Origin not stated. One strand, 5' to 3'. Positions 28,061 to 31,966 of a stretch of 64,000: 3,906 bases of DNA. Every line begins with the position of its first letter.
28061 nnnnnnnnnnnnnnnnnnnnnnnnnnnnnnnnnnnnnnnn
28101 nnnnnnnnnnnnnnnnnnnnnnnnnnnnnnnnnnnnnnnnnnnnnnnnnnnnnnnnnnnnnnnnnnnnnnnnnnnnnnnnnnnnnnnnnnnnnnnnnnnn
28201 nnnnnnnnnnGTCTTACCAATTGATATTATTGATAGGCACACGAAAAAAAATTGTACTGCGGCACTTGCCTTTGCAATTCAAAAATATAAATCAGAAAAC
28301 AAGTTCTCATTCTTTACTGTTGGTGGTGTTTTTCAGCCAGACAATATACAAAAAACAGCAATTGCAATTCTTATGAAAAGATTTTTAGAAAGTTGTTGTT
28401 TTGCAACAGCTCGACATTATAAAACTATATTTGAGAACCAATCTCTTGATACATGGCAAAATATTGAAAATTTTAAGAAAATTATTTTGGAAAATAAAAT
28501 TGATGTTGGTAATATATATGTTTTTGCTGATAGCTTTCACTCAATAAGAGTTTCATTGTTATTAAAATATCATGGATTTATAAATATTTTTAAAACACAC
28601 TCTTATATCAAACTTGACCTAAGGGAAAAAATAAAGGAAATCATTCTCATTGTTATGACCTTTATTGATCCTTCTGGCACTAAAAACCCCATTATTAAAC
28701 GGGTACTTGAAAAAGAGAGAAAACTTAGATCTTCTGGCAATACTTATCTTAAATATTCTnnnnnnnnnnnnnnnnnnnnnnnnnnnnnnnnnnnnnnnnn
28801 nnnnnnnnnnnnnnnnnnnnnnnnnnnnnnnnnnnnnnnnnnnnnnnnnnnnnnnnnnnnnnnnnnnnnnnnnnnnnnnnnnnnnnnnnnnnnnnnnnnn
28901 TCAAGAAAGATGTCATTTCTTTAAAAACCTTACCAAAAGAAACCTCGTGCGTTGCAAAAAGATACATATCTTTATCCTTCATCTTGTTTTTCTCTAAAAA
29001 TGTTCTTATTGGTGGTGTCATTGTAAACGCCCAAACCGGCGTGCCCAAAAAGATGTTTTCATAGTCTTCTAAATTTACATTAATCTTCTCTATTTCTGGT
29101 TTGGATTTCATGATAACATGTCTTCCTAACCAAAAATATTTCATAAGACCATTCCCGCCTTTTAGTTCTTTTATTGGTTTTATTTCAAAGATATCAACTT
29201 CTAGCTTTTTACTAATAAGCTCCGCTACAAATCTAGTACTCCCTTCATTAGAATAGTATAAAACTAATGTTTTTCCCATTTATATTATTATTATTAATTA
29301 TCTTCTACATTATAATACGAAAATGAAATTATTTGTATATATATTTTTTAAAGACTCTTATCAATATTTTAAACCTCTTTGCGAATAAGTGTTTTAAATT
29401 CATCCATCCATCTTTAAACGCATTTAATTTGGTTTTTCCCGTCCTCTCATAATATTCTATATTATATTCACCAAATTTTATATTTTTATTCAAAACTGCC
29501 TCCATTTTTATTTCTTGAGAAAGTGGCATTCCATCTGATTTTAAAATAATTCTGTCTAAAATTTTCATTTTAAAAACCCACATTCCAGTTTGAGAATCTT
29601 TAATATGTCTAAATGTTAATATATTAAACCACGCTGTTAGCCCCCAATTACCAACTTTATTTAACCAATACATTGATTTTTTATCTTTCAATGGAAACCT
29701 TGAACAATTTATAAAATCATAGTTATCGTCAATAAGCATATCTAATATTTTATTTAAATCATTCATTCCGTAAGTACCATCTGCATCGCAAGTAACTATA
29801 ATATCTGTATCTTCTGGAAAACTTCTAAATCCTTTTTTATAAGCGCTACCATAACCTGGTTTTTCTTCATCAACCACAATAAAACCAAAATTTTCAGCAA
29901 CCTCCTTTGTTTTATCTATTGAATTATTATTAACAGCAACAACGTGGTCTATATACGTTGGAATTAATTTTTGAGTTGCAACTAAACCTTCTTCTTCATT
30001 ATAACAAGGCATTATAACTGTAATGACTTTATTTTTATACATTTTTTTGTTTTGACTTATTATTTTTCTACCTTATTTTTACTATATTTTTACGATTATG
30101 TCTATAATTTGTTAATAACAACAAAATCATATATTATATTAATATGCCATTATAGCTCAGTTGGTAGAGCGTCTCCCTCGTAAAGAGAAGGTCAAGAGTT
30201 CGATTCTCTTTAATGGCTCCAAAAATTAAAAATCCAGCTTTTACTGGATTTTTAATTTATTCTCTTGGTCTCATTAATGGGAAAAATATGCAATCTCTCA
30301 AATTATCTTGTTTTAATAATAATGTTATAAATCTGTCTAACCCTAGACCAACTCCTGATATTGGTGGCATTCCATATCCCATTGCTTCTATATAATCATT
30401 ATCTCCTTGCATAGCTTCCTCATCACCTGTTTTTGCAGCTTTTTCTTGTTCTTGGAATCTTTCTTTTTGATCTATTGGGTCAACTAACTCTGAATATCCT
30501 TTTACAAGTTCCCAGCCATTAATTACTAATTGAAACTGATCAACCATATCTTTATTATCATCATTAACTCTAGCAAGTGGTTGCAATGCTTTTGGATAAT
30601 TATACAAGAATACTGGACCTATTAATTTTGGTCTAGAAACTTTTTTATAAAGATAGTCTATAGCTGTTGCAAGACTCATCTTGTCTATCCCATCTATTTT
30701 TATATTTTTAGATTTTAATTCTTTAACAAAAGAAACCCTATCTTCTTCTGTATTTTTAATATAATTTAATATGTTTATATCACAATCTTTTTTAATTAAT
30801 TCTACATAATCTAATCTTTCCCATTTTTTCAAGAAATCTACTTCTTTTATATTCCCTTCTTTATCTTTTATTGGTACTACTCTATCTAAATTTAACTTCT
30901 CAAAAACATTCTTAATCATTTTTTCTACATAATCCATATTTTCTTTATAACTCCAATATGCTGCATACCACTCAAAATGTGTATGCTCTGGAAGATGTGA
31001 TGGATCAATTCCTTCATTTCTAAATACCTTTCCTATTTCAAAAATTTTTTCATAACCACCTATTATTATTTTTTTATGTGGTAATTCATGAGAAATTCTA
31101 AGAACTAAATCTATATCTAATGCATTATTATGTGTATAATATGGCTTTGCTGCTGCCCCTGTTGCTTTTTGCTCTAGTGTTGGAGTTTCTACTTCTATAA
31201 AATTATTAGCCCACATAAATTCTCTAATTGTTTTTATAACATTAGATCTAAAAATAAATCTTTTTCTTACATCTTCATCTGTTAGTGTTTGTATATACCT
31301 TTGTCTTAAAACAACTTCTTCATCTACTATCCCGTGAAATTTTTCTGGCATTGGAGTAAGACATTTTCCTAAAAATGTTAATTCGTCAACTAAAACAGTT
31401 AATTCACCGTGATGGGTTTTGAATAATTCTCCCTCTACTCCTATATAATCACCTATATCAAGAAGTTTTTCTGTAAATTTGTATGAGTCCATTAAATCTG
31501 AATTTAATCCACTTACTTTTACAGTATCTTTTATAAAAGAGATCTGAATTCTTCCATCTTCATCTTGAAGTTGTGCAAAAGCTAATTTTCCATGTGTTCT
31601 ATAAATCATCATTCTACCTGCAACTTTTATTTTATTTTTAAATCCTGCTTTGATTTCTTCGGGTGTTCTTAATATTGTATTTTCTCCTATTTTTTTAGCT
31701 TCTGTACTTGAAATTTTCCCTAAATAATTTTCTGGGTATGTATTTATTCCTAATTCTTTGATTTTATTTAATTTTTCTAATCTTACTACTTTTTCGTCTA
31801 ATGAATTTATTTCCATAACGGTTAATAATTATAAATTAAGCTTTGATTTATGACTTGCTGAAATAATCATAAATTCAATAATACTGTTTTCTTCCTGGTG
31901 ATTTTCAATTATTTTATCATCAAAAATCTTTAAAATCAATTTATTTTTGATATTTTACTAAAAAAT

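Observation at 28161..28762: DUF218-like gene with a perfect SD plus GTG start and a single in-frame TGA 11 codons in: pseudogene, sequencing error, or UGA recoding inherited from a code-25 donor?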

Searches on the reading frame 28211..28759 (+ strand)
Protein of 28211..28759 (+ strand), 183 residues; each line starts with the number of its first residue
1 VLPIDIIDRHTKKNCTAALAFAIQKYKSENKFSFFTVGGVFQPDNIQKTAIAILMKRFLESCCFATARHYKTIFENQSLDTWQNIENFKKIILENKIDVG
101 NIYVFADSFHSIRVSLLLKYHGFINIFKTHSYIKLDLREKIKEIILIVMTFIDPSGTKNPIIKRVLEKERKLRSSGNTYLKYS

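Call 8: search_protein_families(library=pfam, proteins=[window:28211-28759:+], max_evalue=1)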
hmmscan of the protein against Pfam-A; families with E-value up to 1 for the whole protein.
seq(183 aa): 1 family
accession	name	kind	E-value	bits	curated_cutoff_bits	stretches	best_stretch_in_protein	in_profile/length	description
PF02698.23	DUF218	-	1.2e-08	35.4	27.6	1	20-129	18-109/133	DUF218 domain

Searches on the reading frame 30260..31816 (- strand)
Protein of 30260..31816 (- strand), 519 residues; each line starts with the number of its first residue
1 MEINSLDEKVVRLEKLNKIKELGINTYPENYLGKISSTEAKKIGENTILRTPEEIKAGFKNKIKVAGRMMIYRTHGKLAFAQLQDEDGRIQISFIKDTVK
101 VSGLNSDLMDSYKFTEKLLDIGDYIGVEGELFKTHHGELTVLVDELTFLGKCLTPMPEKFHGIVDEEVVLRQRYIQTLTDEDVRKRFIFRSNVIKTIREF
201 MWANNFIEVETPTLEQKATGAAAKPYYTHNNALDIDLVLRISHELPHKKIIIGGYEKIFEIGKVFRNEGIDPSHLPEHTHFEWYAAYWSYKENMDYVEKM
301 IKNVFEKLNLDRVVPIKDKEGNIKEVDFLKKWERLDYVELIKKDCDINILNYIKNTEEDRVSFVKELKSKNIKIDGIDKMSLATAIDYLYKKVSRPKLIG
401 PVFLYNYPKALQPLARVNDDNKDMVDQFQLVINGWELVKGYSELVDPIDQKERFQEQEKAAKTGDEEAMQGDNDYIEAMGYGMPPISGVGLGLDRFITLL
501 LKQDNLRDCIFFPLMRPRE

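Call 36: find_related_loci(query=window:30260-31816:-, collection=genome_contigs, flank=4000)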
Query window:30260-31816:- (519 aa) in genome_contigs; peptide patterns used: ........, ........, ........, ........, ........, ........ (x = any residue, [..] = any of these).
362 stretches matched a pattern; 19 encode a relative of the query (tblastn E <= 1e-3); 19 distinct loci.
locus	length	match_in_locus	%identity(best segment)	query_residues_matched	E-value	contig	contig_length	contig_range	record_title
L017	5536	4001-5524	74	4-516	0e+0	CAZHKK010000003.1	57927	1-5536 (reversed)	MAG TPA_asm: uncultured Gammaproteobacteria bacterium isolate SRP294416_co3_766 genome assembly, contig: NODE_427_length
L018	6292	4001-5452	41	7-519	2e-127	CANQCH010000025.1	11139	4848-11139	MAG: uncultured Bacilli bacterium isolate Lapin-004__bin116 genome assembly, contig: Lapin-004__NODE_7958_length_11139_c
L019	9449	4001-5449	40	7-518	5e-120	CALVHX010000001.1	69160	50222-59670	MAG: uncultured Bacilli bacterium isolate BRZ_PI__bin89 genome assembly, contig: BRZ_PI__NODE_490_length_69160_cov_8.339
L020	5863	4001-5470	40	2-519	7e-114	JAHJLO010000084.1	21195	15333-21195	MAG: Patescibacteria group bacterium isolate Old_saline.mb.14 Old_saline.mb.14_k141_863249, whole genome shotgun sequenc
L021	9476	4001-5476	41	2-517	3e-113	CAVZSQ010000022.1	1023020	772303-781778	MAG: Calditrichia bacterium isolate MFD00709.bin.1.19 genome assembly, contig: contig_7554, whole genome shotgun sequenc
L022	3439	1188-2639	40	7-519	8e-115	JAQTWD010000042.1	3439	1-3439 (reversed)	MAG: Candidatus Paceibacterota bacterium isolate STC_102 NODE_94659_length_3439_cov_3.594807_Sandtown_C, whole genome sh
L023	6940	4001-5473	40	2-516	9e-112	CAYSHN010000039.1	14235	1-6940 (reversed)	MAG TPA_asm: uncultured Calditrichota bacterium isolate binchicken_co33_474 genome assembly, contig: NODE_4956_length_14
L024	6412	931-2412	38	7-517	6e-105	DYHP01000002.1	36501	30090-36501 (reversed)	MAG TPA_asm: Candidatus Methylomirabilis sp. isolate DR5_44_9 Afr_mines_DR5_118_length_36501_cov_3_860341, whole genome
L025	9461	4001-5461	38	7-517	7e-103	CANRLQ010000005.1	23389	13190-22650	MAG: uncultured Bacilli bacterium isolate Lapin-011__bin79 genome assembly, contig: Lapin-011__NODE_2135_length_23389_co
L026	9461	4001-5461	36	11-517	1e-99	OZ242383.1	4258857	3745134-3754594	MAG: bacterium isolate f65e47f9-4bf7-4a54-ade9-3bd2c102e67f genome assembly, chromosome: 1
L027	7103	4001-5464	37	7-518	1e-99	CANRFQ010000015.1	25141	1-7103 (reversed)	MAG: uncultured Bacilli bacterium isolate Lapin-023__bin43 genome assembly, contig: Lapin-023__NODE_2647_length_25141_co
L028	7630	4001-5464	37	7-518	2e-99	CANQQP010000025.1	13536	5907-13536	MAG: uncultured Bacilli bacterium isolate Lapin-008__bin8 genome assembly, contig: Lapin-008__NODE_4844_length_13536_cov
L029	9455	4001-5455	36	7-517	5e-99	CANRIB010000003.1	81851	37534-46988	MAG: uncultured Bacilli bacterium isolate Lapin-022__bin92 genome assembly, contig: Lapin-022__NODE_271_length_81851_cov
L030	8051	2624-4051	38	12-519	6e-98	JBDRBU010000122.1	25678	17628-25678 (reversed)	MAG: Candidatus Firestonebacteria bacterium isolate MEGAHIT-group-1.147 k141_9696362, whole genome shotgun sequence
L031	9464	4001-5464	36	7-519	1e-96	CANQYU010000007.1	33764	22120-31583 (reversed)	MAG: uncultured Bacilli bacterium isolate Lapin-015__bin56 genome assembly, contig: Lapin-015__NODE_1043_length_33764_co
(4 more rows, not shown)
